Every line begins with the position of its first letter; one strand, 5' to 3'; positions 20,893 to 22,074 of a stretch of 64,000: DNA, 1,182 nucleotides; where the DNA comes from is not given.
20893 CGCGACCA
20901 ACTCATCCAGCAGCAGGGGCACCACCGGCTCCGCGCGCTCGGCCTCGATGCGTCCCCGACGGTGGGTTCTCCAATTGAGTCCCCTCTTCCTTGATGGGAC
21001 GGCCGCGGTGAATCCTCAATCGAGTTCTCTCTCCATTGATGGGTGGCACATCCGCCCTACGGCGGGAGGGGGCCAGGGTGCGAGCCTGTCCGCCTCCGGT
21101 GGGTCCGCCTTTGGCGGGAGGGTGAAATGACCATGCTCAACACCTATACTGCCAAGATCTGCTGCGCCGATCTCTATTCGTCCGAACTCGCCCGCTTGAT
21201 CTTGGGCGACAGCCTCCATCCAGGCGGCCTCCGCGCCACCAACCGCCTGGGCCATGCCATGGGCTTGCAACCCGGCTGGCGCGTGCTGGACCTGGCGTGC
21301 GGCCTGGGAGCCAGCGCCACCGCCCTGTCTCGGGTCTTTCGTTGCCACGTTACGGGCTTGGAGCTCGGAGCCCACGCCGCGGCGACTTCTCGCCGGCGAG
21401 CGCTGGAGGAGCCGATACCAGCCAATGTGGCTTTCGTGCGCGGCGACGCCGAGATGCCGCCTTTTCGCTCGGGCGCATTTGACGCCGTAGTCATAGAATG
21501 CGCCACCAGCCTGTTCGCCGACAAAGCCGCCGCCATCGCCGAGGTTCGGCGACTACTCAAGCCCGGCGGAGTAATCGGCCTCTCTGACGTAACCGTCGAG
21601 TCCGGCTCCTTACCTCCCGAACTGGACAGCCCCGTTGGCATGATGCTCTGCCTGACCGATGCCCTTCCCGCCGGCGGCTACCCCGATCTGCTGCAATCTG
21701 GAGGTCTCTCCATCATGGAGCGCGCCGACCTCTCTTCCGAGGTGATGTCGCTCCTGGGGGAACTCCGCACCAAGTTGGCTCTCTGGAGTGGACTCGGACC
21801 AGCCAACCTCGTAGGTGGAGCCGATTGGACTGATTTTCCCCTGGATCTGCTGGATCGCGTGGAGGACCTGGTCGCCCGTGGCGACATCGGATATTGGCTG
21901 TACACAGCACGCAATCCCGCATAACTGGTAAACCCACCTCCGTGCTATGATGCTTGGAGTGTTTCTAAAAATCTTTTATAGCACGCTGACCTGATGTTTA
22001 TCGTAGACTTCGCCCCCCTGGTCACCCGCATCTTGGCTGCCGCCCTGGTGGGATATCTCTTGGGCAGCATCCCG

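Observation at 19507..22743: Tes/MJ0619-like multi-cluster radical SAM enzyme + ArsM-like methyltransferase + PlsY: possible membrane-lipid remodelling module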

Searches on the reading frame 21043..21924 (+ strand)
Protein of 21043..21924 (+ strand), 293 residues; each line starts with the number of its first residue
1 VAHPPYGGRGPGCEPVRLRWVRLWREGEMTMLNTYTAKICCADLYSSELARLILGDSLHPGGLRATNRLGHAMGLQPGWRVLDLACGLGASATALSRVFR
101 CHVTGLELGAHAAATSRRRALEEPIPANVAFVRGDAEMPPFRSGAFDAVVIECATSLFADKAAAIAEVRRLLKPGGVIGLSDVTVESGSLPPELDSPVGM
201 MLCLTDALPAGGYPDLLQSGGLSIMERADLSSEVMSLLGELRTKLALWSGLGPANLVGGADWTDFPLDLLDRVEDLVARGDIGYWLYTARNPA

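Call 3: search_protein_families(library=pfam, proteins=[window:21043-21924:+], max_evalue=0.01)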
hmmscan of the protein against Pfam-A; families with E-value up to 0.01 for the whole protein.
window:21043-21924:+ (293 aa): 9 families
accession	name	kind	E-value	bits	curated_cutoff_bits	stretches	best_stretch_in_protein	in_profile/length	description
PF08241.18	Methyltransf_11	-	1.8e-18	67.4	21.2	1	82-178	1-93/95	Methyltransferase domain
PF13649.12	Methyltransf_25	-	4.2e-18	66.3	27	1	81-176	1-97/97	Methyltransferase domain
PF13847.12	Methyltransf_31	-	1.3e-14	54.6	27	1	77-184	3-113/145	Methyltransferase domain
PF01209.24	Ubie_methyltran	-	6.3e-12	45.8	20.1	1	72-178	42-149/233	ubiE/COQ5 methyltransferase family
PF08242.18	Methyltransf_12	-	1.7e-10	42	30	1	82-178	1-98/98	Methyltransferase domain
PF13489.12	Methyltransf_23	-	1e-07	32.3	27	1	75-187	20-123/164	Methyltransferase domain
PF03141.22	Methyltransf_29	-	0.00084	18.5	23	1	81-185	121-222/506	Putative S-adenosyl-L-methionine-dependent methyltransferase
PF01135.25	PCMT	-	0.0013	18.9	20.3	1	73-154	69-151/210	Protein-L-isoaspartate(D-aspartate) O-methyltransferase (PCMT)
PF02353.26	CMAS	-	0.0014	18.4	27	1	71-131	56-116/273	Mycolic acid cyclopropane synthetase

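Call 4: search_protein_families(library=ncbifam, proteins=[window:21043-21924:+], max_evalue=0.01)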
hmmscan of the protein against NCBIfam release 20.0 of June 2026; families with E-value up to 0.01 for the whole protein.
window:21043-21924:+ (293 aa): 36 families (the best 25 are shown)
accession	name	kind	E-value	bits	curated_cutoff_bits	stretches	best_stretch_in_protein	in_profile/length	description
NF045667.1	MTase_DVU1556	equivalog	1e-36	126.4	155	1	57-289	2-212/213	DVU_1556 family methyltransferase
NF008823.0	PRK11873.1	subfamily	3.8e-17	62.7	263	1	73-223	73-224/272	arsenite methyltransferase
NF047649.1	MTase_UXPK_star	exception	1.5e-14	53.7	460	1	75-221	75-222/283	methyltransferase/UXPK-star double selenoprotein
NF041537.1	ArsM_AhpD_UU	exception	1.6e-14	53.5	510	1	75-226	74-226/345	arsenite methyltransferase/AhpD domain selenoprotein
NF045825.1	FAmtase_mtf2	equivalog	2.2e-13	50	400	1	78-184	59-162/248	fatty-acid O-methyltransferase Mtf2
NF045823.1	PthPhpthDimycoMt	equivalog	2.5e-13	49.8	300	1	78-184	67-170/256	phthiotriol/phenolphthiotriol dimycocerosates methyltransferase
NF001241.0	PRK00216.1-2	equivalog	4.8e-13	49.3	327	1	71-182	45-149/231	demethylmenaquinone methyltransferase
TIGR01934.1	MenG_MenH_UbiE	subfamily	1.9e-12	47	158.35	1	72-183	34-144/223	ubiquinone/menaquinone biosynthesis methyltransferase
NF041536.1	ArsM_DUF2284_UU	exception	9.7e-12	44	575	1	75-226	74-226/459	arsenite methyltransferase/DUF2284 domain selenoprotein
NF040539.1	AST_met_ArsM_2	exception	1.6e-11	44.5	240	1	78-182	57-165/262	putative arsinothricin biosynthesis methyltransferase ArsM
NF001240.0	PRK00216.1-1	equivalog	2.8e-11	42.9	378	1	72-178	58-166/251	bifunctional demethylmenaquinone methyltransferase/2-methoxy-6-polyprenyl-1,4-benzoquinol methylase UbiE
NF001244.0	PRK00216.1-5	equivalog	5.4e-10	39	216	1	74-186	45-159/236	bifunctional demethylmenaquinone methyltransferase/2-methoxy-6-polyprenyl-1,4-benzoquinol methylase UbiE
NF043040.1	corrin_prot_MT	hypoth_equivalog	8.8e-10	38.4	180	1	76-185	40-152/216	corrinoid protein-associated methyltransferase CpaM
NF001242.0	PRK00216.1-3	equivalog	8.8e-10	38.4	351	1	77-178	70-173/258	bifunctional demethylmenaquinone methyltransferase/2-methoxy-6-polyprenyl-1,4-benzoquinol methylase UbiE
NF041675.1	sarc_dimgly_tmase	equivalog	1.4e-09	38.3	550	1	72-242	61-230/278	sarcosine/dimethylglycine N-methyltransferase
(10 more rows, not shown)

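Call 34: search_solved_structures(query=window:21127-21924:+, max_evalue=0.001, show_alignments=3)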
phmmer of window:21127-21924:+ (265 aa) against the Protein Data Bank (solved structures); distinct sequences matched with E-value up to 0.001: 43.
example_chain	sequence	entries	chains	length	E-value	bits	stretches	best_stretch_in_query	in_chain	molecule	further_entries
8zc8_A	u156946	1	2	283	3.7e-19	72.6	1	36-209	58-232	MitM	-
21zq_A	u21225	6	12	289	4e-19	72.5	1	36-209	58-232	MitM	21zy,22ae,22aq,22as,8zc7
4pne_A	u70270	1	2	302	2.7e-15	59.9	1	36-264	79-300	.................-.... protein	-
7v6h_A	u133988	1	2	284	4e-13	52.8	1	45-226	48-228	Cyclopropane fatty-acyl-phospholipid synthase-like methyltransferase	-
3bus_A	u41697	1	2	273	7e-12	48.7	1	36-157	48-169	Methyltransferase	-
5wp4_A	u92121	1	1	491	1.9e-11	47.3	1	30-157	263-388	Phosphoethanolamine N-methyltransferase 1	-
5wp5_A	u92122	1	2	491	2.9e-11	46.7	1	30-166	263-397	Phosphomethylethanolamine N-methyltransferase 2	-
5gm1_A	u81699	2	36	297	5.3e-10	42.6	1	38-246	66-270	O-methylransferase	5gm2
5evj_A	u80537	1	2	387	5.9e-09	39.2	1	49-195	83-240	Arsenite methyltransferase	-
6uv6_A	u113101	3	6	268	5.1e-08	36.1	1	36-219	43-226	D-glucose O-methyltransferase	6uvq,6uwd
5bp7_A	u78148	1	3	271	1e-07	35.1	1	39-172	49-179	SAM-dependent methyltransferase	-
4iv8_A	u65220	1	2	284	2e-07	34.2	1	25-210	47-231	Phosphoethanolamine N-methyltransferase,putative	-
6uak_A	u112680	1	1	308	2.1e-07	34.1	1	46-151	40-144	SAM dependent methyltransferase LahSB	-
3mgg_A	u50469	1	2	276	5.5e-07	32.7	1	41-155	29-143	Methyltransferase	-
4ine_A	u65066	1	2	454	6.9e-07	32.4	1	31-150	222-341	Protein PMT-2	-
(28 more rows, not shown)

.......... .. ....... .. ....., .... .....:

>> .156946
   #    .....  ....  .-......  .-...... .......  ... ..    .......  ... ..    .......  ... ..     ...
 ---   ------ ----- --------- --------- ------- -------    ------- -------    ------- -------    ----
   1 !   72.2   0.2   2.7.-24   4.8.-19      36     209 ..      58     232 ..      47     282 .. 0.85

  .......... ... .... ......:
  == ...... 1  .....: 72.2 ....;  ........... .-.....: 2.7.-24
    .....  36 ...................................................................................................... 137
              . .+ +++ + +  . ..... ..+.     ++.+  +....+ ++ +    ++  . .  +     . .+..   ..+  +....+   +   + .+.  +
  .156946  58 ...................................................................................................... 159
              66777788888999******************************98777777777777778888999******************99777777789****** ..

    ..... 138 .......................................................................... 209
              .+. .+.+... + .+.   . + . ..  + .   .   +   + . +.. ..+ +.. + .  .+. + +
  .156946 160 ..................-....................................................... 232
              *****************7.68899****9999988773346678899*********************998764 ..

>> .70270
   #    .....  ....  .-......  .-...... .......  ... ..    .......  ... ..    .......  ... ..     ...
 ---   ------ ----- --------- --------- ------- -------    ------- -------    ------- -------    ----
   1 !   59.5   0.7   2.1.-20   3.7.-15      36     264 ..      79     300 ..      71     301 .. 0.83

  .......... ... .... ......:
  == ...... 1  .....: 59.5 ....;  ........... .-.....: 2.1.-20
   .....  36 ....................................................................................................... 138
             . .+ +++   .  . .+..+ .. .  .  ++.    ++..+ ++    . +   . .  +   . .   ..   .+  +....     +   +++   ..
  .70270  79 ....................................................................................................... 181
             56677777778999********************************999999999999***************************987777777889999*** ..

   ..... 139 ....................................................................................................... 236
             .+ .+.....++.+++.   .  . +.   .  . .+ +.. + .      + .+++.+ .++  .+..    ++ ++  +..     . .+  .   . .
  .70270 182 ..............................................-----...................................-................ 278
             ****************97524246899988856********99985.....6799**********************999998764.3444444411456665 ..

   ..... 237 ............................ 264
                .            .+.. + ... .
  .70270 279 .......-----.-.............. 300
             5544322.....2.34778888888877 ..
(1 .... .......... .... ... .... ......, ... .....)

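Call 77: predict_structure(protein=window:21127-21924:+)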
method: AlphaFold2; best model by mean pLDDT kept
length: 265 residues; sequences in the alignment: 1
mean_pLDDT: 37.7   pTM: 0.30
mean pLDDT of the five models: 37.7, 34.2, 31.5, 30.9, 30.3
residues with pLDDT >= 90: 0; 70-90: 0; 50-70: 57; < 50: 208
segments of 3 or more residues with pLDDT < 50: 1-98, 125-132, 148-202, 216-237, 247-265
pLDDT, mean of each block of 10 residues (from residue 1): 21 26 31 33 35 33 30 23 27 36 50 57 47 57 56 41 38 28 27 32 52 49 30 42 50 36 26
secondary structure, 60 per line:
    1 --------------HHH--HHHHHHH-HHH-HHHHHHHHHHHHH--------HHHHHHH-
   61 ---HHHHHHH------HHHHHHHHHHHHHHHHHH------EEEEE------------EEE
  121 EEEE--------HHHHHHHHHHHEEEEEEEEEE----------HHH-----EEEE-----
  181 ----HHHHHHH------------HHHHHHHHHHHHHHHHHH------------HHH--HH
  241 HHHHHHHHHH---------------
elements in order: H20-26 H32-44 H53-59 H64-70 H77-94 E101-105 E118-124 H133-143 E144-153 E172-175 H185-191 H204-221 H239-250

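Call 78: find_homologous_proteins(query=window:21127-21924:+, max_evalue=1e-10)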
Query window:21127-21924:+ (265 aa): 295 proteins with E <= 1e-10 among 4040 candidates; the best 120 are listed.
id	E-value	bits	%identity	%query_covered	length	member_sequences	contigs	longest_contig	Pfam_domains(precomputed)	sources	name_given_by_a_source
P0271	3.6e-165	566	97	100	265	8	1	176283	PF13847.13,PF13489.13,PF13649.13,PF01209.25,PF08241.19,PF08242.19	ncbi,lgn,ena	-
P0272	6.0e-144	496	84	99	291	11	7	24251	PF13847.13,PF13489.13,PF13649.13,PF01209.25,PF08241.19,PF08242.19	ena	-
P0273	7.6e-143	493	86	99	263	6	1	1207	PF13847.13,PF13489.13,PF13649.13,PF01209.25,PF08241.19,PF08242.19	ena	-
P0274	2.2e-142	491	84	100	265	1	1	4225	PF13847.13,PF13489.13,PF13649.13,PF01209.25,PF08241.19,PF08242.19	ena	-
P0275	6.2e-140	483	84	98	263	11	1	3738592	PF13847.13,PF13489.13,PF13649.13,PF01209.25,PF08241.19,PF08242.19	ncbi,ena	-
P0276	1.8e-137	475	82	99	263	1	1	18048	PF13847.13,PF13489.13,PF13649.13,PF03141.23,PF01209.25,PF08241.19,PF08242.19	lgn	-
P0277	3.2e-136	471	81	98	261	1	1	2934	PF13847.13,PF13489.13,PF13649.13,PF01209.25,PF08241.19,PF08242.19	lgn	-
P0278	2.7e-135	468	79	100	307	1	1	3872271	PF13847.13,PF13489.13,PF13649.13,PF01209.25,PF08241.19,PF08242.19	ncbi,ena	-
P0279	1.8e-134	465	80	99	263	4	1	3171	PF13847.13,PF13489.13,PF13649.13,PF01209.25,PF08241.19,PF08242.19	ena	-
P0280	3.1e-134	465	80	98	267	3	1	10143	PF13847.13,PF13489.13,PF13649.13,PF01209.25,PF08241.19,PF08242.19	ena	-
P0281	3.4e-134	465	79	99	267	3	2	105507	PF13847.13,PF13489.13,PF13649.13,PF01209.25,PF08241.19,PF08242.19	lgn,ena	-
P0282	1.2e-133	463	79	99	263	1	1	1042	PF13847.13,PF13489.13,PF13649.13,PF01209.25,PF08241.19,PF08242.19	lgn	-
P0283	3.1e-133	461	81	98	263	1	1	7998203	PF13847.13,PF13489.13,PF13649.13,PF01209.25,PF08241.19,PF08242.19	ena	-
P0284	2.3e-132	459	79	98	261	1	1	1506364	PF13847.13,PF13489.13,PF13649.13,PF01209.25,PF08241.19,PF08242.19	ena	-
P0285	2.6e-132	458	79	98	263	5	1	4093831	PF13847.13,PF13489.13,PF13649.13,PF01209.25,PF08241.19,PF08242.19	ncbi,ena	-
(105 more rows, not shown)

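Call 84: predict_structure(alignment_id=A4)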
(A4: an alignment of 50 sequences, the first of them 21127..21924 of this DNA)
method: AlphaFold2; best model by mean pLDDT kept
length: 265 residues; sequences in the alignment: 50
mean_pLDDT: 83.9   pTM: 0.84
mean pLDDT of the five models: 83.9, 83.8, 82.8, 81.2, 80.6
residues with pLDDT >= 90: 141; 70-90: 72; 50-70: 36; < 50: 16
segments of 3 or more residues with pLDDT < 50: 1-4, 224-231
pLDDT, mean of each block of 10 residues (from residue 1): 50 53 62 80 97 90 93 95 89 91 93 97 87 95 98 93 82 80 96 97 86 77 51 60 90 94 94
secondary structure, 60 per line:
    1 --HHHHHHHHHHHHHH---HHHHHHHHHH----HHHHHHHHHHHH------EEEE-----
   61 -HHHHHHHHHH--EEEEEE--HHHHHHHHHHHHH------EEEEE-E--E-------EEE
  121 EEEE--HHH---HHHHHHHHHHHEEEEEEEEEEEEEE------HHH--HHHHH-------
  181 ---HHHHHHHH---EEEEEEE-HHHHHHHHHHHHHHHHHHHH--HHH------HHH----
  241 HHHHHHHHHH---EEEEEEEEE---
elements in order: H3-16 H20-29 H34-45 E52-55 H62-71 E74-79 H82-94 E101-105 E118-124 H133-143 E144-157 H169-173 H184-191 E195-201 H203-222 H241-250 E254-262

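Call 86: fold_search(model_id=the predicted structure, library=pdb)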
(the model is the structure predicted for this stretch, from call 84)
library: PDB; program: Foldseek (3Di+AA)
matches with E <= 10: 1976; with E <= 0.001: 1370
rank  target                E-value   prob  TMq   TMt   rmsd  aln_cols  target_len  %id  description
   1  6uvq_A                5.0e-18  1.00  0.64  0.66   5.7       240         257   24  Crystal structure of Apo AtmM (released 2020-11-25)
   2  5gm1_B                1.4e-17  1.00  0.65  0.62   8.6       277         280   20  Crystal structure of methyltransferase TleD complexed with SAH (released 2016-09-28)
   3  6uv6_C                1.5e-17  1.00  0.66  0.66   5.2       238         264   24  AtmM with bound rebeccamycin analogue (released 2020-11-25)
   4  6uv6_A                2.0e-17  1.00  0.70  0.71   5.1       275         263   22  AtmM with bound rebeccamycin analogue (released 2020-11-25)
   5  3bus_A                3.2e-17  1.00  0.72  0.76   3.6       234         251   24  Crystal Structure of RebM (released 2008-03-25)
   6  4pne_B                4.6e-17  1.00  0.67  0.65   4.7       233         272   27  Crystal Structure of the [4+2]-Cyclase SpnF (released 2015-02-18)
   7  3bus_B                4.9e-17  1.00  0.70  0.76   3.9       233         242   24  Crystal Structure of RebM (released 2008-03-25)
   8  4pne_A                5.5e-17  1.00  0.66  0.65   4.6       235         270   24  Crystal Structure of the [4+2]-Cyclase SpnF (released 2015-02-18)
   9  5wp5_B                6.2e-17  1.00  0.70  0.42   5.7       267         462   20  Arabidopsis thaliana phosphoethanolamine N-methyltransferase 2 (AtPMT2) in complex with SAH (released 2017-11-15)
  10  8zc8_B                6.5e-17  1.00  0.71  0.68   4.7       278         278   25  The structure of MitM and mitomycin A with SAH in mitomycin (released 2024-11-27)
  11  5gm1_C                8.8e-17  1.00  0.70  0.67   7.6       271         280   22  Crystal structure of methyltransferase TleD complexed with SAH (released 2016-09-28)
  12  5gm1_E                1.2e-16  1.00  0.64  0.61   8.6       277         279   20  Crystal structure of methyltransferase TleD complexed with SAH (released 2016-09-28)
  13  5wp5_A                1.3e-16  1.00  0.70  0.42   5.6       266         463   21  Arabidopsis thaliana phosphoethanolamine N-methyltransferase 2 (AtPMT2) in complex with SAH (released 2017-11-15)
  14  5gm2_B                1.5e-16  1.00  0.72  0.68   7.5       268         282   21  Crystal structure of methyltransferase TleD complexed with SAH and teleocidin A1 (released 2016-09-28)
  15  5gm2_G                1.5e-16  1.00  0.66  0.66   8.5       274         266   19  Crystal structure of methyltransferase TleD complexed with SAH and teleocidin A1 (released 2016-09-28)
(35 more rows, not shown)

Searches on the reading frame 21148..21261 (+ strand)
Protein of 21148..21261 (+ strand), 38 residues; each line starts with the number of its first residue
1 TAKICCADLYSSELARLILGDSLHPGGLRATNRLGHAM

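Call 52: search_solved_structures(query=A2, max_evalue=10, show_alignments=5)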
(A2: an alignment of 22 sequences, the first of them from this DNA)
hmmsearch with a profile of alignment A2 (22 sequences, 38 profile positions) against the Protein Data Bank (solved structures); distinct sequences matched with E-value up to 10: 0.
